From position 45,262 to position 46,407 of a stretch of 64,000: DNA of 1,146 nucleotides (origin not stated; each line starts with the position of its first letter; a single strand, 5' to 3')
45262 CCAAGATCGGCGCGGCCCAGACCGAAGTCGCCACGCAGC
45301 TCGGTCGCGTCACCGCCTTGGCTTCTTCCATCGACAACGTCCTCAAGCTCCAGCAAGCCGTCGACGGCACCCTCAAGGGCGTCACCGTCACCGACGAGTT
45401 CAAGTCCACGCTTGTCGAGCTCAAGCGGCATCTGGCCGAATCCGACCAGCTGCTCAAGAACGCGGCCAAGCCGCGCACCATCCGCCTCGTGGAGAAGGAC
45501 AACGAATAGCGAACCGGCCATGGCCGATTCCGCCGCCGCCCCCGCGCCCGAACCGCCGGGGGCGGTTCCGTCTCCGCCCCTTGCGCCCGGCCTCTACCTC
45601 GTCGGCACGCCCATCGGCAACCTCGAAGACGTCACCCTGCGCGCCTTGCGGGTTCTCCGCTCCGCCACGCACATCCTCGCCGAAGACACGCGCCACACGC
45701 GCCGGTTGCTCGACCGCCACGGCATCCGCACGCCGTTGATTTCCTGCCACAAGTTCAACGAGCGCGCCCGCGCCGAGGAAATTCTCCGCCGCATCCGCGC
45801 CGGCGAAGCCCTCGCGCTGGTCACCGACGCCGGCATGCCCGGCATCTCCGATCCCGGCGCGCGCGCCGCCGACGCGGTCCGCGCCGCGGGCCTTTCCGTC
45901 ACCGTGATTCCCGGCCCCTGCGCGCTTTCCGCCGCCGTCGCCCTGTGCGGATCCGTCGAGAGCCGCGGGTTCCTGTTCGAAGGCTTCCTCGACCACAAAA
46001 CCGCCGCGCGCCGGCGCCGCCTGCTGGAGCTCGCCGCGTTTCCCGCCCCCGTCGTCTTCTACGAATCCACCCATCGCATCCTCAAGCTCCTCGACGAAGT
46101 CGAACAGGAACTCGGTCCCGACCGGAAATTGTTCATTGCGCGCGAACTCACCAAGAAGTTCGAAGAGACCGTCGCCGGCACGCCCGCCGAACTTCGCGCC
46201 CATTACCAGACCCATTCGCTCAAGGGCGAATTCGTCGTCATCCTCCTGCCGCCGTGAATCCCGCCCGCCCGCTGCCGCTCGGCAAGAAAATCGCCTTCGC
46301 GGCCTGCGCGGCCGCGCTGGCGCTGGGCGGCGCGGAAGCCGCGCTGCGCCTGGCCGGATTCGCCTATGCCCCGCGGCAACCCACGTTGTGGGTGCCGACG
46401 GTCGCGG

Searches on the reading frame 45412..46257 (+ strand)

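Call 46: search_protein_families(library=pfam, proteins=[window:45412-46257:+], max_evalue=0.00001)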
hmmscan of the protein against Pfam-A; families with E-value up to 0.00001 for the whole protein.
window:45412-46257:+ (281 aa): 1 family
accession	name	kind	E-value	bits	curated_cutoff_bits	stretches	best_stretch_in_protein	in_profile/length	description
PF00590.25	TP_methylase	-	7.2e-35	121.3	27.8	1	61-261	2-211/212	Tetrapyrrole (Corrin/Porphyrin) Methylases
